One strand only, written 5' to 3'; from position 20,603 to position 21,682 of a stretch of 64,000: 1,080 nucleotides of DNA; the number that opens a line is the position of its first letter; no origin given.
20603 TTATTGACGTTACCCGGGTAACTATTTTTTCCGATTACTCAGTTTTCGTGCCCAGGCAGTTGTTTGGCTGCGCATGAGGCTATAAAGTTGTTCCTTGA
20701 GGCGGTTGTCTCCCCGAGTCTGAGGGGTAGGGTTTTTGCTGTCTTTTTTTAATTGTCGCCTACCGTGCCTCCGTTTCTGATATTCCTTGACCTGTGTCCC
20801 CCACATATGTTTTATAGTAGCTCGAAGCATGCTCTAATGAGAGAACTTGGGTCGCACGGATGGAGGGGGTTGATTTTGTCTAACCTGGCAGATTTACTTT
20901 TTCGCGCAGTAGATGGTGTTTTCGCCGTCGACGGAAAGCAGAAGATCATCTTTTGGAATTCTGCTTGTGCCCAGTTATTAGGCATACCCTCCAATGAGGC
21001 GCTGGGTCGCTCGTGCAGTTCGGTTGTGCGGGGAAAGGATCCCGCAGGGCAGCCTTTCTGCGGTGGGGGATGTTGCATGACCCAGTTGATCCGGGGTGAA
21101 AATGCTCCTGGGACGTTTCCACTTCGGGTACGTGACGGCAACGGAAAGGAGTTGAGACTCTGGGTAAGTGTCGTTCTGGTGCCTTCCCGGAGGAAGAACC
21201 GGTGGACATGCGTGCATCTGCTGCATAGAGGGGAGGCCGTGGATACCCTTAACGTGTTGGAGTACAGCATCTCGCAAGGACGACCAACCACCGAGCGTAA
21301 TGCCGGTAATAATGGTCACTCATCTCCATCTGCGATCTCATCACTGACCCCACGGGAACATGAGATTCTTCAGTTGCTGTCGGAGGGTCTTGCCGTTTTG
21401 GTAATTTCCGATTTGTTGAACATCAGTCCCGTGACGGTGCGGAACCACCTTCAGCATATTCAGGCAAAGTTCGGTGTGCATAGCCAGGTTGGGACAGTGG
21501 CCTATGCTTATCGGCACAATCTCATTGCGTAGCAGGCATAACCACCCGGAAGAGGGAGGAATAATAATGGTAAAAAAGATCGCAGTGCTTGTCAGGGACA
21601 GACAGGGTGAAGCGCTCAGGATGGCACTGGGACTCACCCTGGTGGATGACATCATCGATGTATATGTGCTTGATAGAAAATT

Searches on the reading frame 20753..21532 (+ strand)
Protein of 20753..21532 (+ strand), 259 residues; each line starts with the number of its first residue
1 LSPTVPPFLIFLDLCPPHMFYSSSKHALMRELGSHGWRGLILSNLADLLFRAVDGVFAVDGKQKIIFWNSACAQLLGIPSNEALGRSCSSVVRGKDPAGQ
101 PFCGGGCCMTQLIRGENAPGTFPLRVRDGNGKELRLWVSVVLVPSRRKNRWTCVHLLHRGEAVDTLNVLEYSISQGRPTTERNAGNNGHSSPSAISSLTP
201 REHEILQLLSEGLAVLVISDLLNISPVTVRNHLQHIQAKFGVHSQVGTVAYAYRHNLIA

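Call 6: search_protein_families(library=pfam, proteins=[window:20753-21532:+])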
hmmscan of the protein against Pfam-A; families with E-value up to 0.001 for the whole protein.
window:20753-21532:+ (259 aa): 6 families
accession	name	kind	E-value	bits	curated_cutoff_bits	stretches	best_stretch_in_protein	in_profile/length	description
PF00196.25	GerE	-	2.7e-15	56.2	23.5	1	196-252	1-57/57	Bacterial regulatory proteins, luxR family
PF00989.32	PAS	-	4.1e-09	36.9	22.6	1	52-155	10-110/113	PAS fold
PF13426.13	PAS_9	-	4.9e-06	27.2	27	1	54-154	2-95/103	PAS domain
PF13188.13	PAS_8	-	2.5e-05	24.5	21.8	1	54-92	12-47/65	PAS domain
PF08281.18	Sigma70_r4_2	-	7.1e-05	22.8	25.7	1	194-235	7-49/54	Sigma-70, region 4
PF08448.16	PAS_4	-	0.00067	20.3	23.1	0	52-95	4-47/110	PAS fold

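Call 28: search_solved_structures(query=window:20876-21532:+, max_evalue=0.01, show_alignments=2)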
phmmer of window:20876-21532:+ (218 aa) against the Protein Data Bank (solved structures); distinct sequences matched with E-value up to 0.01: 24.
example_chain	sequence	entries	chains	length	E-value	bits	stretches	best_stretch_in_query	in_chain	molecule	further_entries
4wt0_B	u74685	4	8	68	1.1e-07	34.9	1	156-216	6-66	Response regulator receiver domain protein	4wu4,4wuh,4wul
4wsz_A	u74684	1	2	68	1.5e-07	34.5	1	156-216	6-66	Response regulator receiver domain protein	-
5hev_A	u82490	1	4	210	1.6e-07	34.3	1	146-217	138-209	Response regulator protein VraR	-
1je8_A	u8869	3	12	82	9.9e-07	31.8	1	150-214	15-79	Nitrate/Nitrite Response Regulator Protein NARL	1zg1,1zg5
7ve4_A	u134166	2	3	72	1.6e-06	31.1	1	155-217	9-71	DNA-binding response regulator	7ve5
2rnj_A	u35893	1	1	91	2e-06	30.8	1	154-217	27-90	Response regulator protein vraR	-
8u3b_G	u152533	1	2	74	2.5e-06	30.5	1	154-215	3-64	Nitrate/nitrite response regulator protein NarL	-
1a04_A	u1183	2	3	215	6.5e-06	29.1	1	146-214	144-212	NITRATE/NITRITE RESPONSE REGULATOR PROTEIN NARL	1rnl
7x1k_A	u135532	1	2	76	9.6e-06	28.5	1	154-216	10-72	Chemotaxis protein CheY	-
4gvp_A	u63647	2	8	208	1.1e-05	28.3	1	154-217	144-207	Response regulator protein vraR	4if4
7ve6_A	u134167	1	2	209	1.1e-05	28.3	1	154-217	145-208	Response regulator protein VraR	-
4yn8_A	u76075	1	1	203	1.5e-05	28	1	155-216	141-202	Response regulator ChrA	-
1zlj_A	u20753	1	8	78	6.4e-05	25.9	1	152-211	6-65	Dormancy Survival Regulator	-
1zlk_A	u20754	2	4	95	6.5e-05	25.8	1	150-211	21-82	Dormancy Survival Regulator | TWO COMPONENT TRANSCRIPTIONAL REGULATORY PROTEIN DEVR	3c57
7r3g_B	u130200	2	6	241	0.00028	23.8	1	151-213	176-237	Regulatory protein RhlR | PROSS optimized variant of RhlR with 75 mutations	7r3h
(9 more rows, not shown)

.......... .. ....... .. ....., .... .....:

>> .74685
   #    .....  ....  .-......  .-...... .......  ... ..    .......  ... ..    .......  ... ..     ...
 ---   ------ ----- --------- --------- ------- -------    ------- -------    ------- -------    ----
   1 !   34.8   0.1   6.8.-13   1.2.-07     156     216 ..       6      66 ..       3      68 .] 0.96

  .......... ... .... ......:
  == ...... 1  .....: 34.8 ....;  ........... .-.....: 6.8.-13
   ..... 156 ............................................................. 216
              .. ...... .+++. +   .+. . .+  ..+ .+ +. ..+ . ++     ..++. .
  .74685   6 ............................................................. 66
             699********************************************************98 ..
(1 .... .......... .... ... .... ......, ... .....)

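Call 40: find_homologous_proteins(query=window:20876-21532:+, max_evalue=0.00001)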
Query window:20876-21532:+ (218 aa): 174 proteins with E <= 0.00001 among 1243 candidates; the best 120 are listed.
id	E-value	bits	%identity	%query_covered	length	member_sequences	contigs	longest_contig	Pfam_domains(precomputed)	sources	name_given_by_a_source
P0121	1.2e-142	491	100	100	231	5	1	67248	PF13426.14,PF13188.14,PF00196.26,PF00989.32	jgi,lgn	-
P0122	3.0e-123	427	86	100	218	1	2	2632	PF13426.14,PF13188.14,PF00196.26,PF00989.32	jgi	-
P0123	4.6e-123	427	87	100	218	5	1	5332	PF00196.26,PF00989.32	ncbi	-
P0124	8.9e-118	410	83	100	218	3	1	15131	PF13426.14,PF13384.13,PF00196.26,PF00989.32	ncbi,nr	ncbi:MAG: hypothetical protein BMS9Abin25_0590 [Gammaproteobacteria bacterium]|nr:MAG: hypothetical 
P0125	5.2e-111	387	80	100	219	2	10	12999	PF13426.14,PF00196.26,PF00989.32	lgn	-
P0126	5.2e-110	384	78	100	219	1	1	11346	PF13426.14,PF00196.26,PF00989.32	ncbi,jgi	-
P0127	2.4e-109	382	79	100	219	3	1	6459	PF13426.14,PF00196.26,PF00989.32,PF08281.19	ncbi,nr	ncbi:MAG: hypothetical protein BMS9Abin33_0825 [Gammaproteobacteria bacterium]|nr:MAG: hypothetical 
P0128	1.4e-108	379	80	100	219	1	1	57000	PF00196.26,PF00989.32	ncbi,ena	-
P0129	1.0e-107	377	79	100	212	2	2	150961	PF13426.14,PF00196.26,PF00989.32,PF08281.19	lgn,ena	-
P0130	1.2e-106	373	78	100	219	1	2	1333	PF13426.14,PF00196.26,PF00989.32,PF08281.19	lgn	-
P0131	3.2e-106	372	77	100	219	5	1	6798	PF13426.14,PF00196.26,PF00989.32,PF08281.19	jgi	-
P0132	8.9e-106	370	74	100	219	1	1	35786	PF13426.14,PF00196.26,PF00989.32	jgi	-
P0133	1.1e-105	370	76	100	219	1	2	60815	PF00196.26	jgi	-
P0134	1.6e-105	369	76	100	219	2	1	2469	PF13426.14,PF00196.26,PF00989.32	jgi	-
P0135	2.9e-105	369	76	100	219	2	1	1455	PF13426.14,PF13384.13,PF00196.26,PF00989.32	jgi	-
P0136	1.6e-104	366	76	100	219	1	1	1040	PF13426.14,PF00196.26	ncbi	-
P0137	2.7e-104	365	75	100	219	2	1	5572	PF13426.14,PF08279.19,PF00196.26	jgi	-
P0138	4.5e-104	365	75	100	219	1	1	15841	PF13426.14,PF00196.26,PF00989.32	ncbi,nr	ncbi:MAG: hypothetical protein BMS9Abin08_0696 [Gammaproteobacteria bacterium]|nr:MAG: hypothetical 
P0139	7.4e-103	361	78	100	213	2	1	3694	PF13426.14,PF13384.13,PF00196.26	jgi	-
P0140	1.5e-102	360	75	100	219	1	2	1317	PF13426.14,PF00196.26,PF00989.32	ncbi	-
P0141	2.0e-102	359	75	100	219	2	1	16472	PF13426.14,PF13384.13,PF00196.26,PF00989.32,PF08281.19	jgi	-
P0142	3.7e-101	355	74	100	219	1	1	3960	PF13426.14,PF00196.26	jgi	-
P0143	4.5e-101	355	74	100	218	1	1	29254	PF13384.13,PF00196.26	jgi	-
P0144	6.6e-101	354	72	100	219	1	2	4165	PF13426.14,PF00196.26,PF00989.32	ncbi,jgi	-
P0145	8.3e-100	351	73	100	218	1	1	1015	PF13426.14,PF13384.13,PF00196.26,PF00989.32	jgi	jgi:PAS domain S-box-containing protein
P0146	1.9e-99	350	70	100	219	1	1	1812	PF13426.14,PF00196.26,PF00989.32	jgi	-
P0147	2.6e-99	349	75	100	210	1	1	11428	PF13426.14,PF08279.19,PF00196.26,PF00989.32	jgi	-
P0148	1.2e-98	347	72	100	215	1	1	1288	PF13426.14,PF00196.26,PF00989.32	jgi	-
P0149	2.0e-98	346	73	100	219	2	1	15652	PF13426.14,PF13188.14,PF00196.26,PF00989.32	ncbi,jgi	-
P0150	4.1e-98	345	71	100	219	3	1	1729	PF13426.14,PF00196.26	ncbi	-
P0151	4.3e-98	345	73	100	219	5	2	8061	PF13426.14,PF00196.26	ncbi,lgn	-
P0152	9.1e-96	338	72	99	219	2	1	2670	PF00196.26,PF00989.32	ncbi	-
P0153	5.0e-92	325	67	100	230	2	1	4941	PF13426.14,PF13188.14,PF13384.13,PF00196.26,PF08448.17,PF00989.32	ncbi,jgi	-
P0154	6.2e-92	325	69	100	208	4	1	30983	PF13426.14,PF00196.26,PF00989.32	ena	-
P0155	7.7e-92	325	71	100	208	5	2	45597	PF13426.14,PF00196.26,PF00989.32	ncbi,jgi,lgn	-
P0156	2.0e-91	323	70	100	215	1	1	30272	PF13426.14,PF00196.26,PF00989.32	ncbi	ncbi:MAG: LuxR C-terminal-related transcriptional regulator [Gammaproteobacteria bacterium]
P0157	2.2e-91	323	69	100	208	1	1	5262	PF00196.26,PF00989.32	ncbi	ncbi:MAG: LuxR C-terminal-related transcriptional regulator [Acidiferrobacterales bacterium]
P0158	4.1e-91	322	70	100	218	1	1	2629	PF00196.26,PF00989.32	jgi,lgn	-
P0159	1.3e-90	321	69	100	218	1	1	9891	PF13426.14,PF00196.26,PF00989.32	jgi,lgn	-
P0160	4.0e-90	319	66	100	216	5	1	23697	PF13426.14,PF13188.14,PF00196.26,PF08448.17,PF00989.32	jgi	jgi:DNA-binding CsgD family transcriptional regulator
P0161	1.6e-89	317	67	100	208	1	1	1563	PF13426.14,PF08279.19,PF00196.26,PF08281.19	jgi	-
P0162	1.6e-89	317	67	100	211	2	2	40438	PF13426.14,PF08279.19,PF13188.14,PF13384.13,PF00196.26,PF08448.17,PF00989.32,PF08281.19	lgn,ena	-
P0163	2.8e-89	316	68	100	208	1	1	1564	PF13426.14,PF00196.26,PF00989.32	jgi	-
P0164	6.3e-89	315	66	100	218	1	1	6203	PF13426.14,PF13188.14,PF00196.26,PF00989.32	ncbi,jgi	-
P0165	9.0e-89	315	67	100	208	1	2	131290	PF13426.14,PF00196.26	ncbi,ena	-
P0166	6.9e-88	312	65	100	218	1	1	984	PF13426.14,PF00196.26,PF08448.17,PF00989.32,PF08281.19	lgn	-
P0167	3.1e-86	306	65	100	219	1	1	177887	PF13426.14,PF00196.26,PF08281.19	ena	-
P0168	2.2e-85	304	63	100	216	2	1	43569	PF13426.14,PF13188.14,PF00196.26,PF08448.17,PF00989.32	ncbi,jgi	-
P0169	2.2e-81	291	62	100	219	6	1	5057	PF13188.14,PF13384.13,PF00196.26,PF08448.17,PF00989.32,PF08281.19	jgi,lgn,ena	jgi:DNA-binding CsgD family transcriptional regulator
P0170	1.0e-80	288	63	100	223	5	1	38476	PF13426.14,PF13188.14,PF00196.26,PF08448.17,PF00989.32,PF08281.19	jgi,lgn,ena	-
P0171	7.4e-79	282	59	100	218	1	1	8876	PF00196.26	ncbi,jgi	-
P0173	9.8e-79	282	61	100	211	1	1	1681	PF00196.26,PF00989.32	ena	-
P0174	2.4e-78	281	60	100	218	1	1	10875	PF13426.14,PF00196.26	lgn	-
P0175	6.2e-78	279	59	100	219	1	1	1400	PF13188.14,PF00196.26,PF08448.17,PF08281.19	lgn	-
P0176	7.8e-78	279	62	100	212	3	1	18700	PF13188.14,PF12860.14,PF00196.26,PF08448.17,PF00989.32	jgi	jgi:DNA-binding CsgD family transcriptional regulator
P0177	2.1e-77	278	60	100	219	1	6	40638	PF13188.14,PF00196.26,PF08448.17,PF00989.32,PF08281.19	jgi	jgi:DNA-binding CsgD family transcriptional regulator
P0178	4.5e-77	276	59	100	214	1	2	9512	PF00196.26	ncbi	ncbi:MAG: LuxR C-terminal-related transcriptional regulator [Gammaproteobacteria bacterium]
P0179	5.2e-77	276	60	97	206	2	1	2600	PF13426.14,PF00196.26,PF08448.17,PF00989.32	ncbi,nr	ncbi:MAG: LuxR C-terminal-related transcriptional regulator [Gammaproteobacteria bacterium]|nr:LuxR 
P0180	5.6e-77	276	59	100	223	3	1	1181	PF13426.14,PF13188.14,PF12860.14,PF00196.26,PF08448.17,PF00989.32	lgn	-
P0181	1.0e-76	275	57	100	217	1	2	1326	PF00196.26,PF00989.32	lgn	-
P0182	1.4e-76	275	58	100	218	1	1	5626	PF13426.14,PF00196.26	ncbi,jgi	-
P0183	1.4e-76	275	58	100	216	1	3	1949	PF13426.14,PF13188.14,PF00196.26,PF08448.17,PF00989.32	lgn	-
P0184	3.3e-76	274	59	100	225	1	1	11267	PF13426.14,PF13188.14,PF00196.26,PF08448.17,PF00989.32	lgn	-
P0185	6.0e-76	273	59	100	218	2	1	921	PF13426.14,PF00196.26,PF08448.17,PF00989.32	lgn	-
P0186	6.6e-76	273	59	100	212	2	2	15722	PF00196.26,PF08281.19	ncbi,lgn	-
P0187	1.3e-75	272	57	100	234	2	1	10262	PF13426.14,PF13188.14,PF13384.13,PF00196.26,PF08448.17,PF00989.32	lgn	-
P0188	1.3e-75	272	59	100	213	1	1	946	PF13426.14,PF13188.14,PF12860.14,PF00196.26,PF08448.17,PF00989.32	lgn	-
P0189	1.4e-75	272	59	100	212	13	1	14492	PF00196.26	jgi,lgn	jgi:DNA-binding CsgD family transcriptional regulator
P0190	1.7e-75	271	59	100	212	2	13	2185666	PF00196.26,PF00989.32,PF08281.19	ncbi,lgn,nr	ncbi:MAG: PAS domain-containing protein [Pseudomonadota bacterium]|nr:MAG: PAS domain-containing pro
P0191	5.5e-75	270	58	100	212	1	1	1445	PF00196.26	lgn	-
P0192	8.5e-75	269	59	100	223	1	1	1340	PF13426.14,PF13188.14,PF00196.26,PF00989.32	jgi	-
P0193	1.4e-73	265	59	100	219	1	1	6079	PF13188.14,PF00196.26,PF08448.17,PF00989.32,PF08281.19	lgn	-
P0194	7.9e-73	263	58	100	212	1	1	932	PF00196.26,PF08281.19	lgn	-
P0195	1.4e-72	262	59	100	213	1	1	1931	PF00196.26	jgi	jgi:DNA-binding CsgD family transcriptional regulator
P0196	3.3e-72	261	57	100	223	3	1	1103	PF13426.14,PF13188.14,PF00196.26,PF08448.17,PF00989.32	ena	-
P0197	3.4e-72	261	59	100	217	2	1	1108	PF13426.14,PF12840.14,PF13188.14,PF00196.26,PF08448.17,PF00989.32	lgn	-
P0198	8.1e-72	259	57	100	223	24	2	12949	PF13426.14,PF13188.14,PF00196.26,PF08448.17,PF00989.32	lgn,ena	-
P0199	1.1e-71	259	57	100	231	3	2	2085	PF00196.26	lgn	-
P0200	2.2e-71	258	59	100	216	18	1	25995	PF13426.14,PF00196.26,PF08448.17,PF00989.32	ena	-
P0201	2.3e-71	258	54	100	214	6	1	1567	PF00196.26,PF00989.32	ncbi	-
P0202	2.7e-71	258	57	100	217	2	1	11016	PF13426.14,PF13188.14,PF00196.26,PF08448.17,PF00989.32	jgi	jgi:PAS domain S-box-containing protein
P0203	4.1e-71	257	56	100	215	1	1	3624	PF13426.14,PF00196.26,PF08448.17,PF00989.32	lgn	-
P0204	2.3e-70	255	57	100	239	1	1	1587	PF00196.26,PF08448.17,PF00989.32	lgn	-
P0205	1.6e-69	252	55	100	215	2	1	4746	PF00196.26,PF08281.19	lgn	-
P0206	2.0e-69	252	55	100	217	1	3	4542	PF13426.14,PF12840.14,PF08279.19,PF13188.14,PF00196.26,PF08448.17,PF00989.32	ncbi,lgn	-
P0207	2.2e-69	251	55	100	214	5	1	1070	PF13426.14,PF12860.14,PF00196.26,PF08448.17,PF00989.32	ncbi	-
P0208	3.3e-69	251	54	99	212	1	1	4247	PF13426.14,PF00196.26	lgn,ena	-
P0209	4.7e-69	250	56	100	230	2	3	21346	PF00196.26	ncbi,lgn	-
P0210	5.1e-69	250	56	100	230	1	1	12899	PF00196.26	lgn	-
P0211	1.2e-68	249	56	100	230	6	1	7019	PF13426.14,PF00196.26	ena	-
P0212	1.7e-68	248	56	100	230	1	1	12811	PF13426.14,PF00196.26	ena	-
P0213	4.5e-68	247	56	100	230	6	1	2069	PF13426.14,PF00196.26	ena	-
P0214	7.1e-68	246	55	100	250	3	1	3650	PF00196.26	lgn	-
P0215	1.1e-67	246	52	100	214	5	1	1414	PF13426.14,PF00196.26,PF08448.17,PF00989.32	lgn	-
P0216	1.4e-67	245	54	100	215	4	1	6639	PF00196.26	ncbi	-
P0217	1.6e-67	245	54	100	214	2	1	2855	PF13426.14,PF13188.14,PF00196.26,PF08448.17,PF00989.32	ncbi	-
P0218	2.1e-67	245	53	100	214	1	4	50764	PF13426.14,PF13188.14,PF00196.26,PF08448.17,PF00989.32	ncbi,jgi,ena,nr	ncbi:MAG: LuxR C-terminal-related transcriptional regulator [Alphaproteobacteria bacterium]|jgi:PAS 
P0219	2.5e-67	245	52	100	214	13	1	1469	PF13426.14,PF00196.26,PF08448.17,PF00989.32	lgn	-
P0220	2.8e-67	244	50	100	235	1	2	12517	PF00196.26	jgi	-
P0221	3.5e-67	244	55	100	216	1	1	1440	PF00196.26,PF08281.19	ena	-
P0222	5.8e-67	243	51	100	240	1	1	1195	PF00196.26,PF00989.32,PF08281.19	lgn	-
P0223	5.9e-67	243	54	100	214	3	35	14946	PF13426.14,PF13188.14,PF00196.26,PF08448.17,PF00989.32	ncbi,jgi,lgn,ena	jgi:DNA-binding CsgD family transcriptional regulator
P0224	9.7e-67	243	53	100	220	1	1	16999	PF13426.14,PF00196.26,PF00989.32,PF08281.19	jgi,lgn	jgi:DNA-binding CsgD family transcriptional regulator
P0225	4.9e-66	240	53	100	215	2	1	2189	PF00196.26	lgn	-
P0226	6.4e-66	240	53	100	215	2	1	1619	PF00196.26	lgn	-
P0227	1.4e-65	239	54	99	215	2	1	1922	PF13188.14,PF12860.14,PF00196.26,PF08448.17,PF00989.32,PF08281.19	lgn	-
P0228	3.3e-64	234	51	100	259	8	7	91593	PF13426.14,PF00196.26,PF00989.32,PF08281.19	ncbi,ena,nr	ncbi:MAG: hypothetical protein CMM60_09870 [Rhodospirillaceae bacterium]|nr:hypothetical protein [Rh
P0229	6.9e-64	233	50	100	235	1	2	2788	PF00196.26,PF00989.32,PF08281.19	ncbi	ncbi:MAG: LuxR C-terminal-related transcriptional regulator [Gammaproteobacteria bacterium]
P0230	7.0e-64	233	51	100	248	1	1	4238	PF13426.14,PF13188.14,PF00196.26,PF08448.17,PF00989.32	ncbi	-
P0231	1.8e-63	232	49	100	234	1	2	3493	PF00196.26,PF00989.32,PF08281.19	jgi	-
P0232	2.3e-63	232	52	99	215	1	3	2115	PF13188.14,PF13384.13,PF00196.26,PF08448.17,PF00989.32,PF08281.19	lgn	-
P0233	3.0e-63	231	52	100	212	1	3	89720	PF00196.26,PF00989.32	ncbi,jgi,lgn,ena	-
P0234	3.3e-63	231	53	100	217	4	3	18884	PF00196.26,PF08281.19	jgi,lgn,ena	-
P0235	6.4e-63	230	51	100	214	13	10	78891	PF13426.14,PF00196.26,PF00989.32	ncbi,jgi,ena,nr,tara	ncbi:MAG: LuxR C-terminal-related transcriptional regulator [Alphaproteobacteria bacterium]|jgi:DNA-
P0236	2.2e-62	228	53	100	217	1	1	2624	PF00196.26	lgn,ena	-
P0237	5.5e-62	227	52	99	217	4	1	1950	PF00196.26,PF08281.19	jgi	jgi:DNA-binding CsgD family transcriptional regulator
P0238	7.4e-62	227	53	100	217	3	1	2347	PF00196.26,PF08448.17,PF00989.32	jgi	jgi:DNA-binding CsgD family transcriptional regulator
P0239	1.6e-61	226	53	100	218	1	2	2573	PF00196.26,PF08448.17,PF08281.19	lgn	-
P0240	3.2e-61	225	53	99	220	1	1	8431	PF00196.26,PF08281.19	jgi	jgi:DNA-binding CsgD family transcriptional regulator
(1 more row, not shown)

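Call 41: find_encoding_contigs(protein=P0235, flank=10000, max_places=2)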
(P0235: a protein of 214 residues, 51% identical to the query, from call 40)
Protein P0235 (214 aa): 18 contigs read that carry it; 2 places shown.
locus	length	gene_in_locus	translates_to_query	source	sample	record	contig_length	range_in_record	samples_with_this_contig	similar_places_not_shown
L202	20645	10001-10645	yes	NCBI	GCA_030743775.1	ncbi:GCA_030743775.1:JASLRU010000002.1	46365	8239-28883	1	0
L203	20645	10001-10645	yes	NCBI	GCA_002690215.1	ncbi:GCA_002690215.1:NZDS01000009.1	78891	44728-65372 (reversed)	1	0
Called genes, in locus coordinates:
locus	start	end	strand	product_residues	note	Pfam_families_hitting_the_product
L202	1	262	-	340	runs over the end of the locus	PF00348:polyprenyl_synt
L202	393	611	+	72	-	PF09413:DUF2007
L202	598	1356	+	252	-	PF01135:PCMT (faint), PF05175:MTS, PF13847:Methyltransf_31, PF13649:Methyltransf_25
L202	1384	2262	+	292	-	PF25145:NfeD1b_N (weak), PF01972:SDH_protease (faint), PF01343:Peptidase_S49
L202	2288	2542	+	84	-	-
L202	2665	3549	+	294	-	PF02091:tRNA-synt_2e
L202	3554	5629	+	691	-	PF02092:tRNA_synt_2f, PF05746:DALR_1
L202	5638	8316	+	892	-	PF01326:PPDK_N, PF00391:PEP-utilizers, PF02896:PEP-utilizers_C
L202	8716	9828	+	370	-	PF04143:Sulf_transp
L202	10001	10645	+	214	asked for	PF00989:PAS, PF13426:PAS_9 (weak), PF00196:GerE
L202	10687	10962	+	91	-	-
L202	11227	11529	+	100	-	PF02635:DsrE (faint)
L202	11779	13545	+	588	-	PF13231:PMT_2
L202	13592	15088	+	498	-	PF04143:Sulf_transp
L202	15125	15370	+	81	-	PF01206:TusA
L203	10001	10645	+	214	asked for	PF00989:PAS, PF13426:PAS_9 (weak), PF00196:GerE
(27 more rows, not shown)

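Call 42: find_encoding_contigs(protein=P0228, flank=10000, max_places=2)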
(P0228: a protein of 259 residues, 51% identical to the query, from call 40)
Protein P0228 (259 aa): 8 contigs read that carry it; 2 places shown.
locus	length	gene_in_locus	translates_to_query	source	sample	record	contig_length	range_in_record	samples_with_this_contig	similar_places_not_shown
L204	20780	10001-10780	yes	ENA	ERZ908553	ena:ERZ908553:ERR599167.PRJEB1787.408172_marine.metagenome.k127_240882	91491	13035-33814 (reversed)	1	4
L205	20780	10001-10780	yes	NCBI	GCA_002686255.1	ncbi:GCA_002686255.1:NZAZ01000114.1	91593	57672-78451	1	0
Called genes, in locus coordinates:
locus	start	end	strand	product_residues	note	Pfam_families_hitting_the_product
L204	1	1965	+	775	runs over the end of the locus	PF02737:3HCDH_N, PF00725:3HCDH, PF00378:ECH_1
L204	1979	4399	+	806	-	PF02771:Acyl-CoA_dh_N, PF02770:Acyl-CoA_dh_M, PF00441:Acyl-CoA_dh_1, PF09317:ACDH_C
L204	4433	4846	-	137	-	PF01814:Hemerythrin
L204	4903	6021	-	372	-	PF00005:ABC_tran, PF13304:AAA_21 (faint)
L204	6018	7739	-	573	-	PF00528:BPD_transp_1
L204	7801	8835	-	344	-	PF01547:SBP_bac_1, PF13531:SBP_bac_11, PF13416:SBP_bac_8, PF13343:SBP_bac_6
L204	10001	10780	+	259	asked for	PF00989:PAS (weak), PF13426:PAS_9 (faint), PF00196:GerE, PF08281:Sigma70_r4_2 (weak)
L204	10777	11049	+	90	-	-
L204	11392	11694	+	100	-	PF02635:DsrE (weak)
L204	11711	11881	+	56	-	-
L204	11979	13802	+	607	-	PF02366:PMT (weak), PF13231:PMT_2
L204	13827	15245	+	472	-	PF04143:Sulf_transp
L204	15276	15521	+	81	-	PF01206:TusA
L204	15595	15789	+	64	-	-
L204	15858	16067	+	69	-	-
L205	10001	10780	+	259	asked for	PF00989:PAS (weak), PF13426:PAS_9 (faint), PF00196:GerE, PF08281:Sigma70_r4_2 (weak)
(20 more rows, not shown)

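Call 43: find_encoding_contigs(protein=P0190, flank=10000, max_places=2)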
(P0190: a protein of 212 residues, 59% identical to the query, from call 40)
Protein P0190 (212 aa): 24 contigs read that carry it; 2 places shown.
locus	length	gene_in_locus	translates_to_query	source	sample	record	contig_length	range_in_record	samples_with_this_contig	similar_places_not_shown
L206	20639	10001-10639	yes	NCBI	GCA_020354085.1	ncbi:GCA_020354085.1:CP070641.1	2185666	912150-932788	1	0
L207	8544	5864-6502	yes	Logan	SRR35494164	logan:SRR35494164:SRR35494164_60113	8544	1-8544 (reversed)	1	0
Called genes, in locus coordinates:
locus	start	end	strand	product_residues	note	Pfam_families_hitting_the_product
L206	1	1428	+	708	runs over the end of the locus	PF00317:Ribonuc_red_lgN, PF02867:Ribonuc_red_lgC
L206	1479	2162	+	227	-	PF12637:TSCPD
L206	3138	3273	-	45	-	-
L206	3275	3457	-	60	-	PF00327:Ribosomal_L30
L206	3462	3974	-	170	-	PF00333:Ribosomal_S5, PF03719:Ribosomal_S5_C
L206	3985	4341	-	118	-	PF00861:Ribosomal_L18p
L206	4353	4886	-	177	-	PF00347:Ribosomal_L6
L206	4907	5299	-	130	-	PF00410:Ribosomal_S8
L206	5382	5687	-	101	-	PF00253:Ribosomal_S14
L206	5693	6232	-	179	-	PF00281:Ribosomal_L5, PF00673:Ribosomal_L5_C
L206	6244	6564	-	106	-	PF00467:KOW (weak), PF17136:ribosomal_L24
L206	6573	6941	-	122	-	PF00238:Ribosomal_L14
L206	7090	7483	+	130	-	-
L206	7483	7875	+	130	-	-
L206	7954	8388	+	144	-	PF00034:Cytochrom_C, PF13442:Cytochrome_CBB3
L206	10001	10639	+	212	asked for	PF00989:PAS (faint), PF08281:Sigma70_r4_2 (faint), PF00196:GerE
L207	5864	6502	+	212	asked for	PF00989:PAS (faint), PF08281:Sigma70_r4_2 (faint), PF00196:GerE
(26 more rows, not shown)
